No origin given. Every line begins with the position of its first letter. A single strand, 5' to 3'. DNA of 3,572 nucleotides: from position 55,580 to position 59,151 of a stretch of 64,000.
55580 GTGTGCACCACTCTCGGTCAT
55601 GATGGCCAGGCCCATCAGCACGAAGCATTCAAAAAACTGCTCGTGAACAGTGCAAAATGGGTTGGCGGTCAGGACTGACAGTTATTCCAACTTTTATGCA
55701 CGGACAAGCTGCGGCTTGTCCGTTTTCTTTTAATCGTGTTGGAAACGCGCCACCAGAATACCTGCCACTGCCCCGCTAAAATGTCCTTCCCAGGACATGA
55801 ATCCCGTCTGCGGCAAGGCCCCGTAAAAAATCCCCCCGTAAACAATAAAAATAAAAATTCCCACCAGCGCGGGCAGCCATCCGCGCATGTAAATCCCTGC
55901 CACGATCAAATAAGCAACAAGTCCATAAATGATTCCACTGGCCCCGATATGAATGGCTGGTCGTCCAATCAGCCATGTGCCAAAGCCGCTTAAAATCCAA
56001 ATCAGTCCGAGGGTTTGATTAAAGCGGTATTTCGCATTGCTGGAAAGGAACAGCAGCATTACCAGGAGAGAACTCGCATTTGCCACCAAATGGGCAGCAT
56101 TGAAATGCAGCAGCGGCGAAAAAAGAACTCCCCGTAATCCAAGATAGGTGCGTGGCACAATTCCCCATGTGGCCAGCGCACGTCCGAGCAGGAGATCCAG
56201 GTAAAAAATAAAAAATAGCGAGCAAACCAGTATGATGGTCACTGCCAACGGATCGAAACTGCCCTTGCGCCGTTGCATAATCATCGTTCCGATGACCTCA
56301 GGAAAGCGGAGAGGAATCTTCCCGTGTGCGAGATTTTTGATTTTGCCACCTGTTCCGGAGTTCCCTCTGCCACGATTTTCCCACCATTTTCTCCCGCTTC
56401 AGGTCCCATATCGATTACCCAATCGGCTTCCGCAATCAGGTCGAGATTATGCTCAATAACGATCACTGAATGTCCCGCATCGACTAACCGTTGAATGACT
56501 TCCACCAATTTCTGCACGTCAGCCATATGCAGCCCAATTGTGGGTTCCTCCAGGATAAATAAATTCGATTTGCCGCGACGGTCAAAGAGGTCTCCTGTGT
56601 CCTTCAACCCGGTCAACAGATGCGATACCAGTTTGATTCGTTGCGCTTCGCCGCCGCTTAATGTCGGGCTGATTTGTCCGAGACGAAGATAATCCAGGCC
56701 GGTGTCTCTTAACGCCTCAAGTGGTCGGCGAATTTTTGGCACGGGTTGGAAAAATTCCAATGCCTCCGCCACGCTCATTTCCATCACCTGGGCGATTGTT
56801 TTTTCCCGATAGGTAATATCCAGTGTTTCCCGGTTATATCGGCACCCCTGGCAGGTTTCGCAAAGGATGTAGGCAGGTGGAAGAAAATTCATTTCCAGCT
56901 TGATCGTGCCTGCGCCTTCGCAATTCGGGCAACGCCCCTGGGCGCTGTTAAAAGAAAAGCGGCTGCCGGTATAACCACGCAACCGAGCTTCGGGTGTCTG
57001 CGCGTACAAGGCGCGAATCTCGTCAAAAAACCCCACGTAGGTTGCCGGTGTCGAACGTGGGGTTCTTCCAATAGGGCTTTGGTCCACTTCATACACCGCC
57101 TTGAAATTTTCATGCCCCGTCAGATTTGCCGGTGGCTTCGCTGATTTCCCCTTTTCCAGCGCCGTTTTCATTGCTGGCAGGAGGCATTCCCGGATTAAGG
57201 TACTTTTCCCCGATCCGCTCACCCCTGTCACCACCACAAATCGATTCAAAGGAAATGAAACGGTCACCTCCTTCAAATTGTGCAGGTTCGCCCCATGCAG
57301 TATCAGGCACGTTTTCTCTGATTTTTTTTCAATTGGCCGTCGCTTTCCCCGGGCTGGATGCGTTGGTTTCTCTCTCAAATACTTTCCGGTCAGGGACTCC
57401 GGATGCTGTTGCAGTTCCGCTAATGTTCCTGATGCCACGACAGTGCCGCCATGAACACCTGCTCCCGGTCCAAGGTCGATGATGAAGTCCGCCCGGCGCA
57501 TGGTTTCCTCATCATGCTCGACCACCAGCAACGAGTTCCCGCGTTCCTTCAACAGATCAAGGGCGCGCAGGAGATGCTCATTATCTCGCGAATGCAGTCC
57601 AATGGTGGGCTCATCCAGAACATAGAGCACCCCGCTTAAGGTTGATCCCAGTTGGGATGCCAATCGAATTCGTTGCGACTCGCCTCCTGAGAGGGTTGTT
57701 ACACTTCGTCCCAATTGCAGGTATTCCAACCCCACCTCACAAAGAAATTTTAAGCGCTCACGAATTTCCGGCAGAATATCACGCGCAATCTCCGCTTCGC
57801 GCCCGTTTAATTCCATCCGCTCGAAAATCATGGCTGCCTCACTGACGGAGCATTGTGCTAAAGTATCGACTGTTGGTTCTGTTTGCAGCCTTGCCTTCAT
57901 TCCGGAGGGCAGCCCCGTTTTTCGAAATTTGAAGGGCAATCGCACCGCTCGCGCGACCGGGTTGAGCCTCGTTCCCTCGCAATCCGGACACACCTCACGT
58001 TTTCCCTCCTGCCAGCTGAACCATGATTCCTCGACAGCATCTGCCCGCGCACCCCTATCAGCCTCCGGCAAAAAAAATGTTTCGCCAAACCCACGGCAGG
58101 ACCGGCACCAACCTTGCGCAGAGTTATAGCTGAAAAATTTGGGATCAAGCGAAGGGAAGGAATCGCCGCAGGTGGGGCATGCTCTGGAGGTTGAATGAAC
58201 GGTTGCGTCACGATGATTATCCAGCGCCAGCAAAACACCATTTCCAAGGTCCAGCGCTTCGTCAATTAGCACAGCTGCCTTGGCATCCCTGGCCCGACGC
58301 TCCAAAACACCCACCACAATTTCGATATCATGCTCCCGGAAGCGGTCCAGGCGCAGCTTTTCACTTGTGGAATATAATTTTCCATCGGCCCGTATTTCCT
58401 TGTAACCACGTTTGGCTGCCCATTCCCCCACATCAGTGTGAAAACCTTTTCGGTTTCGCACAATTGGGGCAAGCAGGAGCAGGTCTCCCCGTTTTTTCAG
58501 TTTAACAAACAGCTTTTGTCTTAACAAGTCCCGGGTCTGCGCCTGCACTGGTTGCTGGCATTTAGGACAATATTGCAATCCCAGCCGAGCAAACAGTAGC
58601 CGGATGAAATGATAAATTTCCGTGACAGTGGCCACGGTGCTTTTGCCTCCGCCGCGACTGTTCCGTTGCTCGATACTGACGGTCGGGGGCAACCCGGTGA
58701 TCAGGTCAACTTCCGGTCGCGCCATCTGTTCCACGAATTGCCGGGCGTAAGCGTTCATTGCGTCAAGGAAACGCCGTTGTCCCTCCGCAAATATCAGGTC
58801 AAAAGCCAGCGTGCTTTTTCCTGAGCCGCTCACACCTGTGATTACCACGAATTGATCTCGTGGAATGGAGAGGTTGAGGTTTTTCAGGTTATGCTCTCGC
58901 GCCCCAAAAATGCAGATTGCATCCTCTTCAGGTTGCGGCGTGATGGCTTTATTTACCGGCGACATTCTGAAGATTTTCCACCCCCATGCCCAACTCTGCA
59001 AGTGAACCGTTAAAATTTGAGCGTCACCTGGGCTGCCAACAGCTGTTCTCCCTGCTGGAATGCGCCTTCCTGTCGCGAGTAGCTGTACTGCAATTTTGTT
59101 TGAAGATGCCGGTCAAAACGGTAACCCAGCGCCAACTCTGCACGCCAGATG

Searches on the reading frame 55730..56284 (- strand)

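Call 75: search_protein_families(library=pfam, max_evalue=0.0001, proteins=[window:55730-56284:-])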
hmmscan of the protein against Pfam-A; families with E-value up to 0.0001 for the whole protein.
window:55730-56284:- (184 aa): 1 family
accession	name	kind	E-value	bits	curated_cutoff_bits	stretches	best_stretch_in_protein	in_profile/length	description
PF01694.28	Rhomboid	-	7.1e-15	55.9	22.6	1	53-179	7-137/143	Rhomboid domain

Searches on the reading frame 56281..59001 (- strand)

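Call 75: search_protein_families(library=pfam, max_evalue=0.0001, proteins=[window:56281-59001:-])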
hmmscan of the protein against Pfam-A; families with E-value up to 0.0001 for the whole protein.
window:56281-59001:- (906 aa): 16 families
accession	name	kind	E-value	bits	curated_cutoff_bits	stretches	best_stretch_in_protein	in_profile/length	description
PF17760.6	UvrA_inter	-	4e-19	68.9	23.3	1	162-260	8-106/109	UvrA interaction domain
PF00005.33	ABC_tran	-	1.2e-17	65.2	25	0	39-66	1-28/137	ABC transporter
PF20703.3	nSTAND1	-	1.9e-10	41.4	27.1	1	585-636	32-84/379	Novel STAND NTPase 1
PF13555.12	AAA_29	-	6.3e-09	35.9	27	0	572-603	8-39/61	P-loop containing region of AAA domain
PF13191.12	AAA_16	-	1.4e-08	35.8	32.6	0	585-607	24-45/167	AAA ATPase domain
PF02463.25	SMC_N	-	1.9e-08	34.5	40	0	48-508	23-209/220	RecF/RecN/SMC N terminal domain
PF01443.25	Viral_helicase1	-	7.1e-08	33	21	0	590-619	2-36/228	Viral superfamily 1 RNA helicase core domain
PF20720.3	nSTAND3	-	1.6e-07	31.6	27.2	0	48-71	16-39/155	Novel STAND NTPase 3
PF13304.12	AAA_21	-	3.8e-06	27.6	27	0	437-494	238-296/304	AAA domain, putative AbiEii toxin, Type IV TA system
PF03193.22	RsgA_GTPase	-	6.8e-06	26.5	30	0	565-610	86-129/174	RsgA GTPase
PF13401.12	AAA_22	-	1.3e-05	25.9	27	0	587-607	6-26/130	AAA domain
PF13173.12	AAA_14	-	1.5e-05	25.4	27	0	50-72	3-25/129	AAA domain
PF05729.18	NACHT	-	3.8e-05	24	26.7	0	51-75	2-26/167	NACHT domain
PF01637.24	ATPase_2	-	5.1e-05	23.6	33.2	0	34-70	3-41/225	ATPase domain predominantly from Archaea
PF13671.12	AAA_33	-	5.8e-05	23.9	27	0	589-607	2-20/143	AAA domain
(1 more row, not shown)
